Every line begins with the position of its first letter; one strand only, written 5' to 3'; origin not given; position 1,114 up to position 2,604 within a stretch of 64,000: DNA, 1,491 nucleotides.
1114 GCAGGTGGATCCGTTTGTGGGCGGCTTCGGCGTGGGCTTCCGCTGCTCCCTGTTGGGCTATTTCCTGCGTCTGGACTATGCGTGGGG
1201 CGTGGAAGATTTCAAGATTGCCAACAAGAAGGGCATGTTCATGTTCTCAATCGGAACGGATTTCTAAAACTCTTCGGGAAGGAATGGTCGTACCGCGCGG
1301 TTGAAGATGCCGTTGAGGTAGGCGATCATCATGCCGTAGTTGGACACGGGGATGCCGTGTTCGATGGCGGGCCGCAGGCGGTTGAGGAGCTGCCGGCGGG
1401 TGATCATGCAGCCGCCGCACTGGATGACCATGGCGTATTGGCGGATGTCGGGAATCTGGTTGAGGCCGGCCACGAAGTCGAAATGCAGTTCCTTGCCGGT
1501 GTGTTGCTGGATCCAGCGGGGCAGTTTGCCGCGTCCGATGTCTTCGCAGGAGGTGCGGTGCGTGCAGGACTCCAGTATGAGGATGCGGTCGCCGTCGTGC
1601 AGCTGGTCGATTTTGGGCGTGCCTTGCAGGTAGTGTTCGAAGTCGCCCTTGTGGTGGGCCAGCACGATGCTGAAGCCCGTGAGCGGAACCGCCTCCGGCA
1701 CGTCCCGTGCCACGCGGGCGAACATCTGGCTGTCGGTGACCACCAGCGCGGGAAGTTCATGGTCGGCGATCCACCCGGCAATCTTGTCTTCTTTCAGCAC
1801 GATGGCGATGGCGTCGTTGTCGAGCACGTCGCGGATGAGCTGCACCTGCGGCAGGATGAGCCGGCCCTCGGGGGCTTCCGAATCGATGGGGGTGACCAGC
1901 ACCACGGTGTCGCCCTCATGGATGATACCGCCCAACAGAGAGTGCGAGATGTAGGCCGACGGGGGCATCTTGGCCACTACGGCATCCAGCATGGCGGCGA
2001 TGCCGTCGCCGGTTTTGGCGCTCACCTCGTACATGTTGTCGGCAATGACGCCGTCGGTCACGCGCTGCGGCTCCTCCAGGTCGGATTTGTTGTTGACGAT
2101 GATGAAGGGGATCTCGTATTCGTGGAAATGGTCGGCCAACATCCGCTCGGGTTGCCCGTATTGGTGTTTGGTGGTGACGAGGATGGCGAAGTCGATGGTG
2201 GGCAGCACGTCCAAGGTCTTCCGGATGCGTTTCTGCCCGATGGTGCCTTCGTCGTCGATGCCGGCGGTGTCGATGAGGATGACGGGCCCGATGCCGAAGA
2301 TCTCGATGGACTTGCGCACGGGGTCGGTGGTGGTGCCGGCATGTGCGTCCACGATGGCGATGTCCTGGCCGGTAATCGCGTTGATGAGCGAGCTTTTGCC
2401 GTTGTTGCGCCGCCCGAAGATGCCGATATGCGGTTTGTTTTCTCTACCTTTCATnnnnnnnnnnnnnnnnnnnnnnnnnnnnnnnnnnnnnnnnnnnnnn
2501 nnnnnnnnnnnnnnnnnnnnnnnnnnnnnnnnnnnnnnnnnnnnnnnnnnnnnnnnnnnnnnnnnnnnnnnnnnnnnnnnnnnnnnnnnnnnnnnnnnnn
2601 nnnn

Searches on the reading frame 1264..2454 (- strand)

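Call 47: search_protein_families(library=pfam, proteins=[window:1264-2454:-], max_evalue=0.001)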
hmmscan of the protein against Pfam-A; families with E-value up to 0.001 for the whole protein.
window:1264-2454:- (396 aa): 6 families
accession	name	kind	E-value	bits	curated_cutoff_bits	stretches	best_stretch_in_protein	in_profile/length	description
PF18133.7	HydF_tetramer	-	1.1e-46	157.9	22.6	1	274-390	2-118/118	Hydrogen maturase F tetramerization domain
PF18128.7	HydF_dimer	-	5e-37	126.4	23.4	1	173-270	1-99/99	Hydrogen maturase F dimerization domain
PF01926.29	MMR_HSR1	-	2.6e-19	69.8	21.9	1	9-123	1-113/113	50S ribosome-binding GTPase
PF00350.29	Dynamin_N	-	9e-07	29.5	27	1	10-41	1-32/168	Dynamin family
PF00071.28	Ras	-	0.00017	21.6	21.6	1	12-162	4-159/162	Ras family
PF02421.24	FeoB_N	-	0.00051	20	27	0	10-127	3-118/156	Ferrous iron transport protein B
